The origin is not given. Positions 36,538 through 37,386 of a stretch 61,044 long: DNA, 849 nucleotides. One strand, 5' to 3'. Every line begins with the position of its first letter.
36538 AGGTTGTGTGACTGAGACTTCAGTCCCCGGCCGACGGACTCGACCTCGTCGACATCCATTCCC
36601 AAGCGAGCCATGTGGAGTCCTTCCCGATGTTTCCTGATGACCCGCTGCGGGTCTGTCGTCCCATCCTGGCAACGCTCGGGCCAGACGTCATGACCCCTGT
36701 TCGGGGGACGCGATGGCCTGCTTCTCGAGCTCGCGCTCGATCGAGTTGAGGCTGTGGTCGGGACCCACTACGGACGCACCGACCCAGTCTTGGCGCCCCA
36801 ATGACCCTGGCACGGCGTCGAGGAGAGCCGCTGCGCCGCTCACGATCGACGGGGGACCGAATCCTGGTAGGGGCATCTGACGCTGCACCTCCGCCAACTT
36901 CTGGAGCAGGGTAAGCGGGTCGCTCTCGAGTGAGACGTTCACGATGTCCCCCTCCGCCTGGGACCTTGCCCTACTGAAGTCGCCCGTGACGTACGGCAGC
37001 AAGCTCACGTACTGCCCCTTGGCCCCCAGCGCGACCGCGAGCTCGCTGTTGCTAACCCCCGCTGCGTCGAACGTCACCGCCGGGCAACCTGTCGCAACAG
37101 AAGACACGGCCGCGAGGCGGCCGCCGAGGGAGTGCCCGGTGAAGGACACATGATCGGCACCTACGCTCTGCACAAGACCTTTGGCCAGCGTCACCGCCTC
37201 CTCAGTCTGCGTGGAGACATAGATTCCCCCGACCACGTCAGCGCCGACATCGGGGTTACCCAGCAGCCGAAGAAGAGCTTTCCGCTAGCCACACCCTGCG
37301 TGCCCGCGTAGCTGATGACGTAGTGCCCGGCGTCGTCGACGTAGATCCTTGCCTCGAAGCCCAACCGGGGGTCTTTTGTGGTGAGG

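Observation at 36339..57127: Minimal T7SS-like module (FHA-EccC/EssC + WXG100 + WXG-lipase) embedded at the end of a kinase/FHA/PP2C + giant Ig protein + MoxR/DUF58/TGase operon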

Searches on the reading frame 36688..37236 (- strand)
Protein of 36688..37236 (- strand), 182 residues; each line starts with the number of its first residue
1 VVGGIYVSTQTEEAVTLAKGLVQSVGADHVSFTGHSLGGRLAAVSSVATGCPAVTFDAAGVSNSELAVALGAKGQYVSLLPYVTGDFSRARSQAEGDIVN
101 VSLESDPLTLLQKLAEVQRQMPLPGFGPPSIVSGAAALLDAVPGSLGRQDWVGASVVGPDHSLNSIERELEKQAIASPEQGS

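Call 3: search_protein_families(library=pfam, proteins=[window:36688-37236:-], max_evalue=0.01)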
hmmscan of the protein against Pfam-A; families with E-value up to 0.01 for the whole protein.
window:36688-37236:- (182 aa): 1 family
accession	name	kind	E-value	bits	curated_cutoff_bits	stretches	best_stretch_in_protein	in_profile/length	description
PF01764.32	Lipase_3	-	0.0017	18.7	22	1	11-47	47-82/140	Lipase (class 3)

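Call 7: search_protein_families(library=ncbifam, proteins=[window:36688-37236:-], max_evalue=0.001)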
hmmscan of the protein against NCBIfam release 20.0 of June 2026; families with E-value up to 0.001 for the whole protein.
window:36688-37236:- (182 aa): 1 family
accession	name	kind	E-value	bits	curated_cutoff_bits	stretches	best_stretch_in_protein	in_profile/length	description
NF047388.1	SA1320_fam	subfamily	6.3e-05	21.6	230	1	9-121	33-123/644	SA1320 family protein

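Call 95: search_solved_structures(query=window:36688-37236:-, max_evalue=1)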
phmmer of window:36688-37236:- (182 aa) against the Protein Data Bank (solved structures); distinct sequences matched with E-value up to 1: 1.
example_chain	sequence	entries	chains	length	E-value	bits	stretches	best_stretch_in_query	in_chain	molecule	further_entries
7ubz_B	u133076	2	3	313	0.00021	24.6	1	12-65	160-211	T6SS lipase effector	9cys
